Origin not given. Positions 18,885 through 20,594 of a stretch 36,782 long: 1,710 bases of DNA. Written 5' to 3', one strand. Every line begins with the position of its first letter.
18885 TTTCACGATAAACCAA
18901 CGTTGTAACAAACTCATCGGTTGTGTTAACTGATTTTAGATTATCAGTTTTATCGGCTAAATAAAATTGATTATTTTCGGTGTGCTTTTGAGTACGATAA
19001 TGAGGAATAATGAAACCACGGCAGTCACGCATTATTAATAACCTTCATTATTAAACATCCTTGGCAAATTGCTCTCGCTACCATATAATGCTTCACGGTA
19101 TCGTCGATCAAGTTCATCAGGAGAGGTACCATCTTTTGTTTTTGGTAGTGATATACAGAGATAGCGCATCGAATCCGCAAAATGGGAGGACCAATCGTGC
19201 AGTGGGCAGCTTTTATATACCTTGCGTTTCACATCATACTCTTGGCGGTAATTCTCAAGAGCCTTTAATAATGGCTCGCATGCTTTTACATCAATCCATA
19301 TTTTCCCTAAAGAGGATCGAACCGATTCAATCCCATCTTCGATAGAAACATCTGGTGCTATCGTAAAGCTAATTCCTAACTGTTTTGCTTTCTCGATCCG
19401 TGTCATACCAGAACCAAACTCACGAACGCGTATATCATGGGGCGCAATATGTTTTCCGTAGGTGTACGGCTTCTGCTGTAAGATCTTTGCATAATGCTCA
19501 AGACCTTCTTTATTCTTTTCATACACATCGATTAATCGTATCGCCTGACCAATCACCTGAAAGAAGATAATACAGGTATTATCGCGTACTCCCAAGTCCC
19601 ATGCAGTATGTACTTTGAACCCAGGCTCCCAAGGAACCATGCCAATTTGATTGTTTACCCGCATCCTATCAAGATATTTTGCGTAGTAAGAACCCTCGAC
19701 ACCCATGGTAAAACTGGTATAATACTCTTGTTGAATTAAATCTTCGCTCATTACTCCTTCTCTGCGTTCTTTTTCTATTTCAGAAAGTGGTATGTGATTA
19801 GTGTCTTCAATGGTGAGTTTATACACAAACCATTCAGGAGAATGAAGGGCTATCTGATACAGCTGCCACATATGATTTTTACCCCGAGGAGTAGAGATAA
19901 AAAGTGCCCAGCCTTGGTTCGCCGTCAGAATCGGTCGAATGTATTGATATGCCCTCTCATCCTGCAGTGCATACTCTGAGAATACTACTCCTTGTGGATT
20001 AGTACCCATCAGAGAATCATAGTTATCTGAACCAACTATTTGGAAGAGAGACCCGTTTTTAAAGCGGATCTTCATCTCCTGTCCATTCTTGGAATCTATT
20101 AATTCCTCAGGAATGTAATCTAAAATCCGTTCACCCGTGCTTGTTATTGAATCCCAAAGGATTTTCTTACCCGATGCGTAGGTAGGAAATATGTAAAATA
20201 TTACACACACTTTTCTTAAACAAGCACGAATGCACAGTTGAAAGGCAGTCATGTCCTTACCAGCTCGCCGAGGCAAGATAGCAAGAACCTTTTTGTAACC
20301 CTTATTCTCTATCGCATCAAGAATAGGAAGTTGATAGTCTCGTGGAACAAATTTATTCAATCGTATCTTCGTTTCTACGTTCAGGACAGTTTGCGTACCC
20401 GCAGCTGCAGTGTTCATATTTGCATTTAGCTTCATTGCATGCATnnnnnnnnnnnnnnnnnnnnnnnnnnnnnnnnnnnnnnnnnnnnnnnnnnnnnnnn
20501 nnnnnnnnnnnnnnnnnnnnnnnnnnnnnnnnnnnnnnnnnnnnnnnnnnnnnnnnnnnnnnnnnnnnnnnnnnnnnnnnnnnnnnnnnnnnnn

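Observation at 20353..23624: Four-gene secreted/membrane cargo island inserted between the small-terminase-like gene and terL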

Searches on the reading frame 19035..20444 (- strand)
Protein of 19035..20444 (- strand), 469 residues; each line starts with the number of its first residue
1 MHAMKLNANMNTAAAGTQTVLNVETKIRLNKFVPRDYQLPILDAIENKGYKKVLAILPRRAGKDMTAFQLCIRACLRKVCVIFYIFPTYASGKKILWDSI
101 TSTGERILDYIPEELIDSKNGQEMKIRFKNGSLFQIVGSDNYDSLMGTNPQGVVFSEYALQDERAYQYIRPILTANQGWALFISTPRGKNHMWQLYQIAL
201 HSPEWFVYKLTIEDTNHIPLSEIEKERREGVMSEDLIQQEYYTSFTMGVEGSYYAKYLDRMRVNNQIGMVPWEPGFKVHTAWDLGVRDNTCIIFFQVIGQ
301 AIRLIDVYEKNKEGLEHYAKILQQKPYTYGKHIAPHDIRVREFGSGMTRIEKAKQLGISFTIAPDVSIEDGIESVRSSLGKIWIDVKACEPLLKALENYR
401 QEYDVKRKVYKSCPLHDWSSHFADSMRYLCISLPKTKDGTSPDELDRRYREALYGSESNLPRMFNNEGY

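Call 4: search_protein_families(library=pfam, proteins=[window:19035-20444:-], max_evalue=0.1)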
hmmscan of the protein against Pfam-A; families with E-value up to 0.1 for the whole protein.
window:19035-20444:- (469 aa): 0 families

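Call 5: search_protein_families(library=phrogs, proteins=[window:19035-20444:-], max_evalue=0.01)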
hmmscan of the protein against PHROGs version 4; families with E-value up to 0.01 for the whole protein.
window:19035-20444:- (469 aa): 5 families
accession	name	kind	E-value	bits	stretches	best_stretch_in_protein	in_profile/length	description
phrog_2472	-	unknown function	1.6e-43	150.3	1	229-432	92-307/324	-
phrog_2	-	head and packaging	1.8e-33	117.3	1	27-440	261-597/807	terminase large subunit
phrog_10250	-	head and packaging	9.6e-06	26.5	1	232-430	5-212/228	terminase large subunit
phrog_7579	-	head and packaging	0.00045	20.5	1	57-251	24-219/239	terminase large subunit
phrog_9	-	head and packaging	0.0014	18.5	1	120-186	292-359/812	terminase large subunit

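Call 7: find_encoding_contigs(protein=window:19035-20444:-, flank=10000, max_places=6)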
Protein window:19035-20444:- (469 aa): 22 contigs read that carry it; 6 places shown.
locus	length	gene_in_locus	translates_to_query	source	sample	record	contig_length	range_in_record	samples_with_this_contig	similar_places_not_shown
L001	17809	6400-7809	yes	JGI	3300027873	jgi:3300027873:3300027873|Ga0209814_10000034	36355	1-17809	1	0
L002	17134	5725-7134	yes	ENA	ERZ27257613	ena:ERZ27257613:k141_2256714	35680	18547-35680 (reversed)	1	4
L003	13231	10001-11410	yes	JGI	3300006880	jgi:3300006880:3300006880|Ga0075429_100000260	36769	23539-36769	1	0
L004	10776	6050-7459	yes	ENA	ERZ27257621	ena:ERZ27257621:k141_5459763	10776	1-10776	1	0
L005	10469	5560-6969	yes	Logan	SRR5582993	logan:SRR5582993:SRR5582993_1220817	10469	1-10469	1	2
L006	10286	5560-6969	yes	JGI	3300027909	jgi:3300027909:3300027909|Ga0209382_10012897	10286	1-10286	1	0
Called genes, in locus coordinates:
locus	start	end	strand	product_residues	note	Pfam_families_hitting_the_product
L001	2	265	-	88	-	?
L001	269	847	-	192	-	PF04404:ERF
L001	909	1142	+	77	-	-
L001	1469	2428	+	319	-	PF13730:HTH_36 (weak)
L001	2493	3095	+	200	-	-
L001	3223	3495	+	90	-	-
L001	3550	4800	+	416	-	-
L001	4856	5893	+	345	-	-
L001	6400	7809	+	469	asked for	-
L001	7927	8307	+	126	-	-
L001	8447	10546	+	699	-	PF16510:P22_portal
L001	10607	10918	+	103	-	-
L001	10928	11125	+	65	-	-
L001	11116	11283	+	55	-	-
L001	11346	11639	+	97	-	PF20106:DUF6496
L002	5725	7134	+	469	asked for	-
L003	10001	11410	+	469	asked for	-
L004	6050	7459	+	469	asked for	-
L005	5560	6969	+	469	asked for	-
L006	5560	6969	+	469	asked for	-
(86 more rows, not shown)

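Call 10: search_dna_similar(query=window:19035-20444:-, collection=phages, mode=protein, max_rows=25)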
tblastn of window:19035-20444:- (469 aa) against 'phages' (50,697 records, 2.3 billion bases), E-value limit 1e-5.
Records with a match: 1504; places in all: 1504; records where one place covers at least 80% of the query: 1105.
Best place of each record, by identity: <60% 1504.
By first word of the organism name: Vibrio 492; Salmonella 271; Escherichia 134; Klebsiella 100; Microbacterium 86; Pseudomonas 74; Mycobacterium 37; Ralstonia 35; Pelagibacter 28; Gordonia 25; and 59 more.
By host as written in the record: - 457; Microbacterium foliorum NRRL B-24224 53; Escherichia coli 42; Salmonella enterica subsp. enterica serovar Enteritidis PT1 39; Vibrio harveyi BAA-1116 36; Microbacterium foliorum NRRL B-24224 SEA 29; Klebsiella pneumoniae 27; Pseudomonas aeruginosa 25; and 312 more.
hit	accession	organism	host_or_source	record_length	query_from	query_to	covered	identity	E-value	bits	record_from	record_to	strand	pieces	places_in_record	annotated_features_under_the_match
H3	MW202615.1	Caudoviricetes sp.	Manatee Spring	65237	31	437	87%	44.2%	7e-109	360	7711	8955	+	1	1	large subunit terminase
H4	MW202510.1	Caudoviricetes sp.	Manatee Spring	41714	30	432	86%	43.9%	7e-107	354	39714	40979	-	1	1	large subunit terminase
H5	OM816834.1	Stenotrophomonas phage vB_SmeS_BUCT708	Stenotrophomonas maltophilia BUCT708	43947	23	440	89%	41.8%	3e-98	329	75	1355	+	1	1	hypothetical protein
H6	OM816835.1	Stenotrophomonas phage vB_SmeS_BUCT709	Stenotrophomonas maltophilia BUCT709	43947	23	440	89%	41.8%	3e-98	329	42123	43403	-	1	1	hypothetical protein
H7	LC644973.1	Acetobacter phage phiAX1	Acetobacter sp. ATCC 21760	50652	23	459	93%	38.1%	1e-93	315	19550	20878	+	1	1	hypothetical protein (x2)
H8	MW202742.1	Caudoviricetes sp.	Manatee Spring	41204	8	432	91%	38.6%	2e-95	321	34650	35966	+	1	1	large subunit terminase | hypothetical protein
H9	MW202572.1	Caudoviricetes sp.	Manatee Spring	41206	8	432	91%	38.6%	2e-95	321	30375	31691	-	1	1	large subunit terminase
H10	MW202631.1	Caudoviricetes sp.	Manatee Spring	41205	8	432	91%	38.6%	2e-95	321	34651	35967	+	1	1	large subunit terminase | hypothetical protein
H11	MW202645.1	Bacteriophage sp.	Manatee Spring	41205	8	432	91%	38.6%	2e-95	321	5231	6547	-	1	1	large subunit terminase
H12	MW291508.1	Stenotrophomonas phage BUCT555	Stenotrophomonas maltophilia 1207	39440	51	432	81%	41.7%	1e-83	286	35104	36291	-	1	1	terminase large subunit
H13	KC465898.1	Pelagibacter phage HTVC010P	Candidatus Pelagibacter ubique HTCC1062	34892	12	450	94%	35.4%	2e-79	274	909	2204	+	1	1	phage terminase large subunit | hypothetical protein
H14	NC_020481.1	Pelagibacter phage HTVC010P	Candidatus Pelagibacter ubique HTCC1062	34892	12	450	94%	35.4%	2e-79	274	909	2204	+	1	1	phage terminase large subunit | hypothetical protein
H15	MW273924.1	Pelagibacter phage HTVC100P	Candidatus Pelagibacter sp. HTCC7211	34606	20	450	92%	35.8%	4e-79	274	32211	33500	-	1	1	terminase large subunit | hypothetical protein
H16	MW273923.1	Pelagibacter phage HTVC035P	Candidatus Pelagibacter sp. HTCC1062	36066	32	450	89%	36.6%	2e-78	271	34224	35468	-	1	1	terminase large subunit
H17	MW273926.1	Pelagibacter phage HTVC204P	Candidatus Pelagibacter sp. FZCC0015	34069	22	450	91%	35.5%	5e-78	271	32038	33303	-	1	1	terminase large subunit | hypothetical protein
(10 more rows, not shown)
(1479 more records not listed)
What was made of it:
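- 19035..20444 (-): terL: the large terminase gene, the downstream boundary of the island. phrog_2 E = 1.8e-33 (call 5). tblastn matches 1504 phage records annotated as terminase large subunit (call 10).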

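Call 12: get_annotated_region(hit=H3, flank=5000)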
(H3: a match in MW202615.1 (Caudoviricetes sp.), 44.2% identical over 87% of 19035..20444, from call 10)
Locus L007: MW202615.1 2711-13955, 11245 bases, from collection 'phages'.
description: Podoviridae sp. isolate ctwe8250, complete genome.
organism: Caudoviricetes sp. (NCBI taxid 2832643)
taxonomy: Viruses; Duplodnaviria; Heunggongvirae; Uroviricota; Caudoviricetes
host: -; source: Manatee Spring; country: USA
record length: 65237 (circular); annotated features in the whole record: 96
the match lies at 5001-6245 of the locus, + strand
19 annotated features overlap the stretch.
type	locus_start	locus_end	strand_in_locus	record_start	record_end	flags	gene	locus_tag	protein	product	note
CDS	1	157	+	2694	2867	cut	-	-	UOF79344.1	hypothetical protein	-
CDS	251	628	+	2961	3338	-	-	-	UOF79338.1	tail collar fiber protein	-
CDS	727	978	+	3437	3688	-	-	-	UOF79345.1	hypothetical protein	-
CDS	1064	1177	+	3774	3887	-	-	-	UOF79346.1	hypothetical protein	-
CDS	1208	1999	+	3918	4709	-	-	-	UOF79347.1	hypothetical protein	-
CDS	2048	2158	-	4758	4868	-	-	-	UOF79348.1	hypothetical protein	-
CDS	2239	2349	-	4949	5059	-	-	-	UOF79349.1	hypothetical protein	-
CDS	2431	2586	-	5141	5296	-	-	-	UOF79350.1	hypothetical protein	-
CDS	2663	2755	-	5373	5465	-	-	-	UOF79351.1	hypothetical protein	-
CDS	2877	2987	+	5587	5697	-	-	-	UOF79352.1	stannin cytoplasmic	-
CDS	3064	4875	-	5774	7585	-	-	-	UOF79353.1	hypothetical protein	-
CDS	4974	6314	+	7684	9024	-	-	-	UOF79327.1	large subunit terminase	-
CDS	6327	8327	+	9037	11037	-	-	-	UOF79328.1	portal protein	-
CDS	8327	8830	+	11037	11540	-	-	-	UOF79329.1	lysozyme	-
CDS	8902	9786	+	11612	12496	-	-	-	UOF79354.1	ribosomal protein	-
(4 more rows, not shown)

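Call 13: get_annotated_region(hit=H4, flank=5000)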
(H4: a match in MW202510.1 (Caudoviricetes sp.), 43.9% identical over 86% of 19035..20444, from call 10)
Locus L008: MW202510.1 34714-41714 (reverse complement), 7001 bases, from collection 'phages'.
description: Podoviridae sp. isolate ct3Et533, complete genome.
organism: Caudoviricetes sp. (NCBI taxid 2832643)
taxonomy: Viruses; Duplodnaviria; Heunggongvirae; Uroviricota; Caudoviricetes
host: -; source: Manatee Spring; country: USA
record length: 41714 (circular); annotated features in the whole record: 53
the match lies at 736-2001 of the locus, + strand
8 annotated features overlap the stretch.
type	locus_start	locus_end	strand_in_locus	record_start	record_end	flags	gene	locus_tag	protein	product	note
CDS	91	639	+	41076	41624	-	-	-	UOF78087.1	hypothetical protein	-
CDS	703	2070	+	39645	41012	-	-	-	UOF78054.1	large subunit terminase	-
CDS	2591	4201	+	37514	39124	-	-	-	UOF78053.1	head to tail connecting protein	-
CDS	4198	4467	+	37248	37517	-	-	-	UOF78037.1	hypothetical protein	-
CDS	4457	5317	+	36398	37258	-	-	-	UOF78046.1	putative protease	-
CDS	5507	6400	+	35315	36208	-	-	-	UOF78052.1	major capsid proteiN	-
CDS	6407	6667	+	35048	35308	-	-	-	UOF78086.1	hypothetical protein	-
CDS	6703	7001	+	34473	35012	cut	-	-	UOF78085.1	hypothetical protein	-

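Call 14: get_annotated_region(hit=H8, flank=5000)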
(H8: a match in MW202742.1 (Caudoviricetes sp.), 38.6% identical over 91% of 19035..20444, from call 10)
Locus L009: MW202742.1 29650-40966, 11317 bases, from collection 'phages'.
description: Podoviridae sp. isolate ctVRi840, complete genome.
organism: Caudoviricetes sp. (NCBI taxid 2832643)
taxonomy: Viruses; Duplodnaviria; Heunggongvirae; Uroviricota; Caudoviricetes
host: -; source: Manatee Spring; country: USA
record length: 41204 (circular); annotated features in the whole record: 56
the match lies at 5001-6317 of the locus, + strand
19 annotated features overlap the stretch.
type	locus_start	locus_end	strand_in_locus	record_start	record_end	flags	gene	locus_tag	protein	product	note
CDS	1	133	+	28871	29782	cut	-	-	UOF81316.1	regulatory protein repA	-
CDS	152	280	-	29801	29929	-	-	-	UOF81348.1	hypothetical protein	-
CDS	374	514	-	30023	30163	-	-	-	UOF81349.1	hypothetical protein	-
CDS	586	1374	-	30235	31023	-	-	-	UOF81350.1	dual specificity protein phosphatase 5/beta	-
CDS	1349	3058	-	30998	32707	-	-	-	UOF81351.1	hypothetical protein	-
CDS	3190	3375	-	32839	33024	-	-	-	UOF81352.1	hypothetical protein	-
CDS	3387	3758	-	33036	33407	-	-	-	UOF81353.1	hypothetical protein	-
CDS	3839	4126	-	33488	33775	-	-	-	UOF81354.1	hypothetical protein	-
CDS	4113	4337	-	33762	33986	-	-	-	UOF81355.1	transcriptional enhancer factor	-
CDS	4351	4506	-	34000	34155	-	-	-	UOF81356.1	hypothetical protein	-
CDS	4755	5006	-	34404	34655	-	-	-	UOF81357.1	hypothetical protein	-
CDS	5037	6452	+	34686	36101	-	-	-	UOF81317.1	large subunit terminase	-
CDS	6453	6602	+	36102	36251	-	-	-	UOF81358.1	hypothetical protein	-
CDS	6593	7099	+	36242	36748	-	-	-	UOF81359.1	hypothetical protein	-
CDS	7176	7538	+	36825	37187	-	-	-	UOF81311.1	acetyltransferase (gnaT) family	-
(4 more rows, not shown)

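Call 15: find_related_loci(query=window:19035-20444:-, collection=viral_contigs, flank=8000)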
Query window:19035-20444:- (469 aa) in viral_contigs; peptide patterns used: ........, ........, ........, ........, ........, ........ (x = any residue, [..] = any of these).
274 stretches matched a pattern; 260 encode a relative of the query (tblastn E <= 1e-3); the best 80 are kept; 80 distinct loci.
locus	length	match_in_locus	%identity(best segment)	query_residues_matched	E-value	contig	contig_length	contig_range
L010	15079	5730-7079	92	20-469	0e+0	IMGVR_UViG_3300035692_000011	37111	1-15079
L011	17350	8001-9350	92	20-469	0e+0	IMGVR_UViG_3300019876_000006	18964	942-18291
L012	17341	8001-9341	77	21-467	0e+0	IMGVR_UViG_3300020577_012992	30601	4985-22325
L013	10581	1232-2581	76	18-467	0e+0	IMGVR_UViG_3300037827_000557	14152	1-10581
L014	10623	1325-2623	79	23-455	0e+0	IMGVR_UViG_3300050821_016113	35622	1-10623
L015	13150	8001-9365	74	13-467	0e+0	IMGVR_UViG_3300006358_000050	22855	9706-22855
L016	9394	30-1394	74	13-467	0e+0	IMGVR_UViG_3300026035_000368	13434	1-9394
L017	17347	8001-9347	75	20-468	0e+0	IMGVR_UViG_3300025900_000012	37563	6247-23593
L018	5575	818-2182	74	13-467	0e+0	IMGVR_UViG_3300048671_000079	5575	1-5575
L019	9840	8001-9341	76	21-467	0e+0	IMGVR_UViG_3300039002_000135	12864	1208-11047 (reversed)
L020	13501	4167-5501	76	23-467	0e+0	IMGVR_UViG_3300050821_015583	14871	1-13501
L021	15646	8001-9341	74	22-468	0e+0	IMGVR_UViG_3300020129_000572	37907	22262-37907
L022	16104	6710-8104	74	5-467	0e+0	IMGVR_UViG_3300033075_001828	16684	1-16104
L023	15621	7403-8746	75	20-467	0e+0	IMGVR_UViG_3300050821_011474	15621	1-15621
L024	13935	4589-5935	75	18-467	0e+0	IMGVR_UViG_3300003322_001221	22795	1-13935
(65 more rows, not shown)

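Call 42: find_related_loci(query=window:19035-20444:-, collection=genome_contigs, flank=8000)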
Query window:19035-20444:- (469 aa) in genome_contigs; peptide patterns used: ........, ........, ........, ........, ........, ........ (x = any residue, [..] = any of these).
31 stretches matched a pattern; 8 encode a relative of the query (tblastn E <= 1e-3); 8 distinct loci.
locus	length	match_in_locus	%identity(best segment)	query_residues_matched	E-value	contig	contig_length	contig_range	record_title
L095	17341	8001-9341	74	21-467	0e+0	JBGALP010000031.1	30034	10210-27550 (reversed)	MAG: Agriterribacter sp. isolate MAG_AAO_H125.79 AAOH125-79_opera_contig_3234, whole genome shotgun sequence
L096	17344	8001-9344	82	21-468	0e+0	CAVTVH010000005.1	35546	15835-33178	MAG: uncultured bacterium isolate MFD04967.bin.2.36 genome assembly, contig: contig_77199, whole genome shotgun sequence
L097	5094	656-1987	68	21-464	0e+0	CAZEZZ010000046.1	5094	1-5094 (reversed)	MAG TPA_asm: uncultured Candidatus Saccharibacteria bacterium isolate SRP104257_co1_235 genome assembly, contig: NODE_17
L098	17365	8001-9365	66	14-465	0e+0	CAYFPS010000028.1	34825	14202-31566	MAG TPA_asm: uncultured Bacteroidaceae bacterium isolate ERP019367_co1_104 genome assembly, contig: NODE_1224_length_348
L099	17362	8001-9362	63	18-469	0e+0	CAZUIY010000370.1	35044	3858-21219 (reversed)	MAG TPA_asm: uncultured Gemmatimonadales bacterium isolate binchicken_co31_349 genome assembly, contig: k141_5473750, wh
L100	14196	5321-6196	62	184-464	8e-129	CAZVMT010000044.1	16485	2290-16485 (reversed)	MAG TPA_asm: uncultured Candidatus Bathyarchaeia archaeon isolate binchicken_co262_317 genome assembly, contig: NODE_378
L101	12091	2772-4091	43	23-459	1e-114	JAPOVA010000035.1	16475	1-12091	MAG: Simkaniaceae bacterium isolate CLI4_bin_1 NODE_199_length_16475_cov_278.986, whole genome shotgun sequence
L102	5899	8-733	40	196-468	9e-62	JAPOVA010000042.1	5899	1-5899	MAG: Simkaniaceae bacterium isolate CLI4_bin_1 NODE_737_length_5899_cov_13.7175, whole genome shotgun sequence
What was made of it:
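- The host is unknown (call 42).
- Tried and rejected: MAG bins holding related contigs are taxonomically inconsistent: Chitinophagaceae, Saccharibacteria, Gemmatimonadales, Bathyarchaeia and Simkaniaceae (call 42).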

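Call 66: search_protein_families(library=pfam, alignment_id=A4, max_evalue=0.001)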
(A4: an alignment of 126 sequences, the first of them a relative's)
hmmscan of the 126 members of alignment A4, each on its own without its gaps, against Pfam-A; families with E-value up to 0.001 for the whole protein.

A. member 1, L012:6594-6830:+ (78 aa): 0 families

B. families by the number of members that match (of 126 scanned): 12 families
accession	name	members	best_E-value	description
PF04448.17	DUF551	4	6.8e-10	Protein of unknown function (DUF551)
PF01807.25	Zn_ribbon_DnaG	2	1.6e-18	CHC2 zinc finger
PF13539.11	Peptidase_M15_4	2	9.8e-08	D-alanyl-D-alanine carboxypeptidase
PF00118.29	Cpn60_TCP1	1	1.8e-76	TCP-1/cpn60 chaperonin family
PF01555.25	N6_N4_Mtase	1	3.8e-29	DNA methylase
PF00772.26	DnaB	1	6.5e-19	DnaB-like helicase N terminal domain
PF05866.16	RusA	1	1.9e-18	Endodeoxyribonuclease RusA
PF14279.12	HNH_5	1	2.4e-06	HNH endonuclease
PF03118.21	RNA_pol_A_CTD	1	4.6e-05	Bacterial RNA polymerase, alpha chain C terminal domain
PF01844.29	HNH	1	0.00012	HNH endonuclease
PF01170.24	UPF0020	1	0.0004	RMKL-like, methyltransferase domain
PF03602.21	Cons_hypoth95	1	0.0005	Conserved hypothetical protein 95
